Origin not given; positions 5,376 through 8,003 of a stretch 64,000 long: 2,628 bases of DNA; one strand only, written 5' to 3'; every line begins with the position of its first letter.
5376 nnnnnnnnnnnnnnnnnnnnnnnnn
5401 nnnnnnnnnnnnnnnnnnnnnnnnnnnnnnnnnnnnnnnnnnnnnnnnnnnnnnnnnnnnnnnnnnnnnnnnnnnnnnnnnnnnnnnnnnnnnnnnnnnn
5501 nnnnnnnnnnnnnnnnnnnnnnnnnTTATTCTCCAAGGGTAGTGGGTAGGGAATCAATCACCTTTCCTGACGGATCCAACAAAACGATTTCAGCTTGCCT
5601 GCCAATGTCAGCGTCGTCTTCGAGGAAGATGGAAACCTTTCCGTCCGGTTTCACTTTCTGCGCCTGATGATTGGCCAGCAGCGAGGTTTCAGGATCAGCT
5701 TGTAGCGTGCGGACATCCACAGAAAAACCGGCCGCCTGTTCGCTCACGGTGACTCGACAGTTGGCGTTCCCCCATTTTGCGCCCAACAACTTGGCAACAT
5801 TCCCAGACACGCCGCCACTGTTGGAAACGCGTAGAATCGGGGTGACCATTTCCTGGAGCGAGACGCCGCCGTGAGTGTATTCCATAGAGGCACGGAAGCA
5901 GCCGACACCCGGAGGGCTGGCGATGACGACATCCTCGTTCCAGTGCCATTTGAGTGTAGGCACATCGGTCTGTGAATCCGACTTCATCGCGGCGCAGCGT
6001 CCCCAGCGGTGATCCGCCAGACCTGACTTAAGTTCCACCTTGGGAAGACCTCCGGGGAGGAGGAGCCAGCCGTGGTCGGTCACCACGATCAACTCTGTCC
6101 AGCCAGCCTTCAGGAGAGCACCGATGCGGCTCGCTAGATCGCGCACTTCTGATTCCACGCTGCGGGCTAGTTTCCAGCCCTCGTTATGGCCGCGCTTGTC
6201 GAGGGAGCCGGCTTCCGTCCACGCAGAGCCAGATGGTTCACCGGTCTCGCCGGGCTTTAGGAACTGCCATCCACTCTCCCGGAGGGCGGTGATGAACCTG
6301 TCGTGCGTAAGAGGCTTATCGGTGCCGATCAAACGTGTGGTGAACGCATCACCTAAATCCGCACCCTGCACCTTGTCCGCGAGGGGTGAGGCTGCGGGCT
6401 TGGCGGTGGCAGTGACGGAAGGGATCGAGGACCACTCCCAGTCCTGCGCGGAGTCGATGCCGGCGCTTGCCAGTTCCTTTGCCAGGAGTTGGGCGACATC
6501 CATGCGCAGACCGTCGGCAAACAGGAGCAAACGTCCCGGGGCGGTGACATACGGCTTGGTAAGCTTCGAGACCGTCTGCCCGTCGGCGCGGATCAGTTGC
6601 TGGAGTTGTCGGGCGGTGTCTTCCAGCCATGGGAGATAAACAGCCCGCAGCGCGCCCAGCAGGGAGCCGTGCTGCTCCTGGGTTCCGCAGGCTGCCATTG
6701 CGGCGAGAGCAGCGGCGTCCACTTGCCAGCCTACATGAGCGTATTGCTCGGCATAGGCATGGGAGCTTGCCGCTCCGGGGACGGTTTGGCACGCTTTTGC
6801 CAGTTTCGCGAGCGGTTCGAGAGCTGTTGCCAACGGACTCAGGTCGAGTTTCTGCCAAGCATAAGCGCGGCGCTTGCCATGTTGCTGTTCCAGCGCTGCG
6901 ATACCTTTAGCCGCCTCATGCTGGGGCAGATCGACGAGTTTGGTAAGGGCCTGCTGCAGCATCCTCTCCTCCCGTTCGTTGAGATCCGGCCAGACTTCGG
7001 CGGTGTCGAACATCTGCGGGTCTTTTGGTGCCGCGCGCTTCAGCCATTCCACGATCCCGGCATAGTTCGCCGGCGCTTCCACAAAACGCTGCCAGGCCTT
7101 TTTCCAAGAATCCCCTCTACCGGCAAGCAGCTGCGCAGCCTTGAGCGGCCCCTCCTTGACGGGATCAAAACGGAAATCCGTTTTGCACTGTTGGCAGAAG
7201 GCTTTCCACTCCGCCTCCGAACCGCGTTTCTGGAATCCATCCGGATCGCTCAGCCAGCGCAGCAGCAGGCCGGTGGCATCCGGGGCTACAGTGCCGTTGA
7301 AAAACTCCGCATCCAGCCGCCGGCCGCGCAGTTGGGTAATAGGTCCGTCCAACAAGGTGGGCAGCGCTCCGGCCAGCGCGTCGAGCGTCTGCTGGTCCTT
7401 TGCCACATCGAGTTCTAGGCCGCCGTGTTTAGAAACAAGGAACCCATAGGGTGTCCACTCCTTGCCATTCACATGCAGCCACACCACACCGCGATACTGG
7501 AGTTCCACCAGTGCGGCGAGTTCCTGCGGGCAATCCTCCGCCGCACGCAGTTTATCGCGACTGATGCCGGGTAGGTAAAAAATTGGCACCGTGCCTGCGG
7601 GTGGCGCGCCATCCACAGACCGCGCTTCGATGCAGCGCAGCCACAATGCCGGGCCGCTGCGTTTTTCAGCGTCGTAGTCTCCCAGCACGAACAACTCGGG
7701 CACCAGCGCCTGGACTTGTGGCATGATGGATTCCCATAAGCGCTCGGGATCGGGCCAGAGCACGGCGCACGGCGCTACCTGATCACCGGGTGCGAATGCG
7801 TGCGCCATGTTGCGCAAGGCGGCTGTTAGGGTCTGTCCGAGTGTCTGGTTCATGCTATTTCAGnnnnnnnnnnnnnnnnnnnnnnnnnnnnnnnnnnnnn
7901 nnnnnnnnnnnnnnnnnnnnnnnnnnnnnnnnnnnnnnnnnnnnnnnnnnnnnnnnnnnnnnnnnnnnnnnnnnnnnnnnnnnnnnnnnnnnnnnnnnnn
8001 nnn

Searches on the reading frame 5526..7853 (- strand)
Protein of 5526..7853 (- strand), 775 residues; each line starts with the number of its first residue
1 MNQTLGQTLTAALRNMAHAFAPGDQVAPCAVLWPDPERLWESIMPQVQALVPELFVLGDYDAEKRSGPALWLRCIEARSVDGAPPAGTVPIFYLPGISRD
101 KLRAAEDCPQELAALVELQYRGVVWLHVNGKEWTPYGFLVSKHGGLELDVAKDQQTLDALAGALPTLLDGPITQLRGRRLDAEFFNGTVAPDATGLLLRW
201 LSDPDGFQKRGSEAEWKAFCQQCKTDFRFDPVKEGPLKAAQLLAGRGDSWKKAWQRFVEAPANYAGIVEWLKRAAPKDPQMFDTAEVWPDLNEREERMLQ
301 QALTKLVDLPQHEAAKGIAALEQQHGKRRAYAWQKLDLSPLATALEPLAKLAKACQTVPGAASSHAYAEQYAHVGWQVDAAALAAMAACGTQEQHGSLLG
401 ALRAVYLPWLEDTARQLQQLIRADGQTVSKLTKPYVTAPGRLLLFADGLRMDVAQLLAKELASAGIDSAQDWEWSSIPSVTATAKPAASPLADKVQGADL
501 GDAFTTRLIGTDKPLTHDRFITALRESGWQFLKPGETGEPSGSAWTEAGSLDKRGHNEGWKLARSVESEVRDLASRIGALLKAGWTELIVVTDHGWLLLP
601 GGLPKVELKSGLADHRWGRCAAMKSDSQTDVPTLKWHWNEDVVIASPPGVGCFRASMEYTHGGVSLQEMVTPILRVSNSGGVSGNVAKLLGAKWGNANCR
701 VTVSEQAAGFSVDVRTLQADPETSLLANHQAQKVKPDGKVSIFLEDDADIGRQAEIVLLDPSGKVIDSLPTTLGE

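Call 4: search_protein_families(library=pfam, proteins=[window:5526-7853:-], max_evalue=0.01)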
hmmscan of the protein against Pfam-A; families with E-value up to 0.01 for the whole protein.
window:5526-7853:- (775 aa): 0 families

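Call 5: search_protein_families(library=padloc, proteins=[window:5526-7853:-], max_evalue=0.01)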
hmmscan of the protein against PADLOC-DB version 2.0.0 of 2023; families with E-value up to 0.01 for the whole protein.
window:5526-7853:- (775 aa): 11 families
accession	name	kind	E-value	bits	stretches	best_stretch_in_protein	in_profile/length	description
PDLC02566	PglZ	-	1.2e-271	901.4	1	2-775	2-773/774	PglZ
PDLC02561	PglZ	-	3.7e-08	29.9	1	552-676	585-715/840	PglZ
PDLC02559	PglZ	-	1.6e-07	27.9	1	561-683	609-741/860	PglZ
PDLC02548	PglZ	-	7.5e-06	22.6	1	566-686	623-750/961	PglZ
PDLC02562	PglZ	-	8.7e-06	22.4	1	444-604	476-645/730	PglZ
PDLC02563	PglZ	-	0.00013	18.4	1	647-679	679-714/831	PglZ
PDLC02547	PglZ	-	0.00067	16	1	563-679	604-733/855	PglZ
PDLC02564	PglZ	-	0.0007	16.1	1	570-679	606-727/855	PglZ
PDLC02545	PglZ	-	0.0011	15.5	1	573-680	526-639/750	PglZ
PDLC02551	PglZ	-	0.0041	13.3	1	624-725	672-769/856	PglZ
PDLC02544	PglZ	-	0.0092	12.3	0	551-627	544-620/772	PglZ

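Call 29: find_related_loci(query=A3, collection=metagenome_contigs, flank=10000)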
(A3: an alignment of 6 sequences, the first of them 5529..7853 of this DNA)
Query A3 (775 aa) in metagenome_contigs; peptide patterns used: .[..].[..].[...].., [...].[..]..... (x = any residue, [..] = any of these).
599 stretches matched a pattern (row limit reached: there are more); 384 encode a relative of the query (tblastn E <= 1e-3); the best 80 are kept; 80 distinct loci.
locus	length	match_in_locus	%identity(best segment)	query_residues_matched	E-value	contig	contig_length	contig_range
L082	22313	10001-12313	73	4-775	0e+0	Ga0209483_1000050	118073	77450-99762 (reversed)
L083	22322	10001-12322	73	1-775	0e+0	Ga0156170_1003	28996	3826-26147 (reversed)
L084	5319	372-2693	72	1-775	0e+0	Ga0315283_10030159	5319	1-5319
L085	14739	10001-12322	71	1-775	0e+0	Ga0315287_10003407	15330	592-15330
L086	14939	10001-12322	71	1-775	0e+0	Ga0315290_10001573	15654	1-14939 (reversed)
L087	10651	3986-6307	72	1-774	0e+0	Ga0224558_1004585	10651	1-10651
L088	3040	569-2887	71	1-775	0e+0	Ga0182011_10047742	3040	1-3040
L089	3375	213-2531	70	1-775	0e+0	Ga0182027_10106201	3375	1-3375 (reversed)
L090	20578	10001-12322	71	1-775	0e+0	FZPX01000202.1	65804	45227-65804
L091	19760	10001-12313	70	4-775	0e+0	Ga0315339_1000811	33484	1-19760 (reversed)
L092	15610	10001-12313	70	4-775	0e+0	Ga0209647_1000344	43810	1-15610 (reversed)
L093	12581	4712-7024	70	4-775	0e+0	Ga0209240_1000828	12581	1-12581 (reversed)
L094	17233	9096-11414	71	1-775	0e+0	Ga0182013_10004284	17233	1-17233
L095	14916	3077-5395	71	1-775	0e+0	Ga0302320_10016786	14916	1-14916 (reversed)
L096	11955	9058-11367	69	4-774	0e+0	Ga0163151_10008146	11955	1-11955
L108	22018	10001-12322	70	1-775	0e+0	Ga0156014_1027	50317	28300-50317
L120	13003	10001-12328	66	1-774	0e+0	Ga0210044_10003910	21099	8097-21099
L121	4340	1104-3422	67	1-774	0e+0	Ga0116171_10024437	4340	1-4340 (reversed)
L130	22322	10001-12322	67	1-775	0e+0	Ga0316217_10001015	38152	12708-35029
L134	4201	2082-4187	68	1-703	0e+0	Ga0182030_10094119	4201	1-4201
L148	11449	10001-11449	70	1-483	0e+0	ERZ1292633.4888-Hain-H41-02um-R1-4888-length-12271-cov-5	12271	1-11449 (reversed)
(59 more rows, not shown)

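Call 38: search_protein_families(library=ncbifam, proteins=[window:5526-7853:-], max_evalue=0.00001)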
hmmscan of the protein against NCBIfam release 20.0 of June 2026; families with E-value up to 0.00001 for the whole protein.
window:5526-7853:- (775 aa): 2 families
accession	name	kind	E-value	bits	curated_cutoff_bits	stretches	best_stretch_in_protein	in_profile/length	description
NF033450.1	BREX_PglZ_1_B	equivalog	4.6e-258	857.8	400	1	6-676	3-674/675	BREX-1 system phosphatase PglZ type B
NF033444.1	BREX_PglZ_5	exception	7.7e-08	30.8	250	1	443-608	458-625/704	BREX-5 system phosphatase PglZ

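Call 43: search_protein_families(library=pfam, proteins=[L108:7084-8760:+, L108:5552-7036:+, L085:8198-9868:+, L087:1857-3977:+, L121:192-1094:+, L134:1061-2038:+, L120:9085-10005:+, L130:7130-9934:+, L148:8209-10005:+], max_evalue=0.001)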
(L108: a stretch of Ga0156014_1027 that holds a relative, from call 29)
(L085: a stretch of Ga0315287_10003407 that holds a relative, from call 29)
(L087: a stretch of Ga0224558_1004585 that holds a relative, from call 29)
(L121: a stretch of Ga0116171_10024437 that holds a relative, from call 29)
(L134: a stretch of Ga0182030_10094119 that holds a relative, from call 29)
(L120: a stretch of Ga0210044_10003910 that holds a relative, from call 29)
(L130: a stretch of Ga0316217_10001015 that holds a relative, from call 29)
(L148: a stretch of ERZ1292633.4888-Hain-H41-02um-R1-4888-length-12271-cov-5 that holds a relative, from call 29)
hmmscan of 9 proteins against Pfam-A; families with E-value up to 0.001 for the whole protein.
L108:7084-8760:+ (559 aa): 0 families

L108:5552-7036:+ (495 aa): 0 families

L085:8198-9868:+ (557 aa): 2 families
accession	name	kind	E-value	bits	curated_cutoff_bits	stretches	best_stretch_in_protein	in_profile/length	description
PF13749.12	HATPase_c_4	-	1.3e-16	60.8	26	1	312-392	4-86/89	Putative ATP-dependent DNA helicase recG C-terminal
PF04326.19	SLFN_AlbA_2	-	1e-10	42.6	25.3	1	28-138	1-115/118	Schlafen, AlbA_2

L087:1857-3977:+ (707 aa): 1 family
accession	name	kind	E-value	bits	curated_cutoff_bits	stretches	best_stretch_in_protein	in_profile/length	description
PF03235.19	GmrSD_N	-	2.9e-24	86.7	33.2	1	13-321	2-198/199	GmrSD restriction endonuclease, N-terminal domain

L121:192-1094:+ (301 aa): 0 families

L134:1061-2038:+ (326 aa): 1 family
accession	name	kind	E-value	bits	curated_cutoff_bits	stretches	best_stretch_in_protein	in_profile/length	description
PF06067.16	DUF932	-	2.2e-51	175.3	23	1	80-301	3-225/227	Domain of unknown function (DUF932)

L120:9085-10005:+ (307 aa): 1 family
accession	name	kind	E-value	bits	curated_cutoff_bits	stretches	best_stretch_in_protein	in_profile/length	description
PF02498.22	Bro-N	-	3.4e-12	47.3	25.6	1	29-121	2-92/96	BRO family, N-terminal domain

L130:7130-9934:+ (935 aa): 3 families
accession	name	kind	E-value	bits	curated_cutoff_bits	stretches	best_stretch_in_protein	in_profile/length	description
PF02463.25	SMC_N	-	1.1e-09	38.5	40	1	287-889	2-207/220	RecF/RecN/SMC N terminal domain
PF13304.12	AAA_21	-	1.2e-09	39.1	27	1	796-883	220-302/304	AAA domain, putative AbiEii toxin, Type IV TA system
PF13476.12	AAA_23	-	1.3e-09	39.5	27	1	289-495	1-195/201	AAA domain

L148:8209-10005:+ (599 aa): 2 families
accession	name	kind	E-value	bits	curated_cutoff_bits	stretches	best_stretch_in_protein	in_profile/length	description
PF03235.19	GmrSD_N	-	7.4e-39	134.4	33.2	1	14-238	5-199/199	GmrSD restriction endonuclease, N-terminal domain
PF07510.16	GmrSD_C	-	3.5e-19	69.5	23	1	432-585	3-137/138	GmrSD restriction endonucleases, C-terminal domain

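Call 44: search_protein_families(library=padloc, proteins=[L108:7084-8760:+, L108:5552-7036:+, L085:8198-9868:+, L087:1857-3977:+, L121:192-1094:+, L134:1061-2038:+, L120:9085-10005:+, L130:7130-9934:+, L148:8209-10005:+], max_evalue=0.00001)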
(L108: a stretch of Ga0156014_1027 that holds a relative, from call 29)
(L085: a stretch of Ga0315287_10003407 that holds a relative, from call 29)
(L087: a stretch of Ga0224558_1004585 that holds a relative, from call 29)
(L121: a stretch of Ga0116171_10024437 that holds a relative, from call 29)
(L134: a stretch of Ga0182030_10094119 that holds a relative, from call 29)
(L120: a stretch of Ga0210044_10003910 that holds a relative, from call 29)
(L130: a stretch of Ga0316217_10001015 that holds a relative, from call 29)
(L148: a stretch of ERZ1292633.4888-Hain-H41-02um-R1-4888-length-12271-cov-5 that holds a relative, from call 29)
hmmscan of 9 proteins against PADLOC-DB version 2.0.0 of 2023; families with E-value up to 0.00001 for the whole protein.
L108:7084-8760:+ (559 aa): 1 family
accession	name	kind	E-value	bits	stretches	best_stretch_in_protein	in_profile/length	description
PDLC04731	PDC-M61B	-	8.5e-149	494.9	1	63-544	102-574/588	-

L108:5552-7036:+ (495 aa): 4 families
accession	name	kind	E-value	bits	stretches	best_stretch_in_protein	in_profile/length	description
PDLC04727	PDC-M61A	-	5.2e-216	715.8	1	21-495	14-487/487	-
PDLC04728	PDC-M61A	-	1.9e-53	179.6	1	21-494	12-486/489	-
PDLC04730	PDC-M61A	-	1.1e-39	134.6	1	75-478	61-459/482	-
PDLC04729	PDC-M61A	-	3.2e-21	73.6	1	27-494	3-479/488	-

L085:8198-9868:+ (557 aa): 3 families
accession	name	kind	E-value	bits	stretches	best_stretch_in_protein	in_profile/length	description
PDLC02402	Aga_SIR2-PNTD1-PNTD2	-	2.6e-08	30.5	1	209-335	370-489/876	Class I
PDLC02394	pAgo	-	3.7e-06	23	0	103-355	121-389/1121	-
PDLC02418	Aga_SIR2-Kinase-PNTD1-PNTD2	-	5.3e-06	22.9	1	285-334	317-366/756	Class I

L087:1857-3977:+ (707 aa): 6 families
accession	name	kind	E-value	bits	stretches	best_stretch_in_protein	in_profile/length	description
PDLC04151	HEC-05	-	1.2e-35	121.3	2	25-121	38-133/600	-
PDLC04150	HEC-05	-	2.2e-26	90.8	1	26-121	21-115/583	-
PDLC04709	PDC-M55C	-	8.5e-14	49.1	1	26-115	28-104/554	-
PDLC04153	HEC-05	-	1.2e-11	41.6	1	24-122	18-116/621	-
PDLC04152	HEC-05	-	3.6e-11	40.3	1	21-120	14-127/566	-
PDLC03877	NsnA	-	1e-07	29.6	0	8-65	49-104/385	-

L121:192-1094:+ (301 aa): 0 families

L134:1061-2038:+ (326 aa): 0 families

L120:9085-10005:+ (307 aa): 3 families
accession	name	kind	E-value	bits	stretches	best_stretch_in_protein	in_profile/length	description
PDLC04920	PDC-S13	-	2.7e-113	376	1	20-291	6-279/286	-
PDLC04841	PDC-S04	-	1.4e-12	45.9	1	23-121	9-112/292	-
PDLC04919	PDC-S13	-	1.6e-06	25.6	1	139-287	119-268/281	-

L130:7130-9934:+ (935 aa): 17 families
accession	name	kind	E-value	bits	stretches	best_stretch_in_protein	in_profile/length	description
PDLC02208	Ppl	-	4.1e-33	112.5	2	811-929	765-888/894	-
PDLC00098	GajA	-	4.5e-13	46.8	0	817-883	262-331/534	AAA ATPase domain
PDLC04135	mad3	-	1.5e-12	45.7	1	288-888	3-332/374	mads_3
PDLC00102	GajA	-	1.4e-11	41.6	0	286-332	2-48/532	AAA ATPase domain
PDLC02980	AriA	-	5.3e-11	41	1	743-883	166-302/304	-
PDLC03859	LmuB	-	9.4e-10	36.3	0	833-884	528-589/611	-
PDLC04164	AriA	-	2.4e-09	35.1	1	809-893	158-245/253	-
PDLC03865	LmuB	-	1.9e-06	24.4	0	434-676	596-835/1007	-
PDLC02335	AbiLi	-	2.3e-06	24.9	0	768-883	172-240/326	AbiLi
PDLC00303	PtuA1|PtuA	-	2.7e-06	24.8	0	806-888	199-285/386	AAA ATPase domain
PDLC04175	HEC-01A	-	3.2e-06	24.4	0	286-329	5-47/363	-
PDLC00289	PtuA1|PtuA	-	5.3e-06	23.7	0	807-893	212-301/404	AAA ATPase domain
PDLC04182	HEC-01A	-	5.6e-06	23.6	0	831-883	295-350/406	-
PDLC00267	PtuA1|PtuA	-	7.2e-06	23.4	0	287-333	3-49/438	AAA ATPase domain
PDLC02915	ATPase-Toprim_I-B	-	7.9e-06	22.9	0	844-884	259-299/623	-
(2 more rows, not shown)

L148:8209-10005:+ (599 aa): 32 families (the best 25 are shown)
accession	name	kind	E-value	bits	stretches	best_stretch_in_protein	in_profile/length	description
PDLC02693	Orf5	-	9.9e-76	253.9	1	21-589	8-540/543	Orf5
PDLC04155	HEC-06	-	7.2e-67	224.1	1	7-588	9-555/562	-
PDLC02696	Orf5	-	7.7e-62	208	1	22-547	1-550/558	Orf5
PDLC04154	HEC-06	-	8.3e-59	197.7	1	19-590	21-563/569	-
PDLC04157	HEC-06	-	9.8e-59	197.4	1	12-588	13-552/558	-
PDLC02700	Orf5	-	7.9e-50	168.1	1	20-587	10-551/555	Orf5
PDLC02687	Orf5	-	5e-49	165.5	1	19-545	15-520/543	Orf5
PDLC02695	Orf5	-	8.3e-46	154.5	2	7-285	7-297/601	Orf5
PDLC02691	Orf5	-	1.3e-33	114.4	1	17-588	16-576/579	Orf5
PDLC02701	Orf5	-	8.7e-33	111.6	2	22-281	20-289/596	Orf5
PDLC02702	Orf5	-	1e-31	108.4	1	21-591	2-541/543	Orf5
PDLC02692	Orf5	-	1.6e-30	104.4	1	19-585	5-550/558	Orf5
PDLC02698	Orf5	-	3.7e-26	90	2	201-592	212-572/573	Orf5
PDLC02690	Orf5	-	9.1e-24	82.2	1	16-592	5-530/531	Orf5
PDLC02786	SspE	-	1.6e-23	81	2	18-100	20-114/766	SspE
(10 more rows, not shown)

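Call 97: search_protein_families(library=pfam, proteins=[L090:15830-18616:+, L090:14568-15377:+], max_evalue=0.001)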
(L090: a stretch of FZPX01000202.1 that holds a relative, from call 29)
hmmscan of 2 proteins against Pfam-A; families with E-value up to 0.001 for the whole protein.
L090:15830-18616:+ (929 aa): 2 families
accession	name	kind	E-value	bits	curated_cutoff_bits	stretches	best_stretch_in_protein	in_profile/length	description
PF13514.12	AAA_27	-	2.2e-65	220.5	22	1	1-211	1-206/206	AAA domain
PF13476.12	AAA_23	-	4.1e-09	37.8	27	1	6-243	2-181/201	AAA domain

L090:14568-15377:+ (270 aa): 2 families
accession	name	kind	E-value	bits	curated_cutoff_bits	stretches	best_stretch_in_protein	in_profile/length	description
PF00149.33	Metallophos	-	1.8e-15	58.3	21.5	1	1-196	1-190/191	Calcineurin-like phosphoesterase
PF12850.12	Metallophos_2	-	2.6e-09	37.7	27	1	1-219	1-142/154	Calcineurin-like phosphoesterase superfamily domain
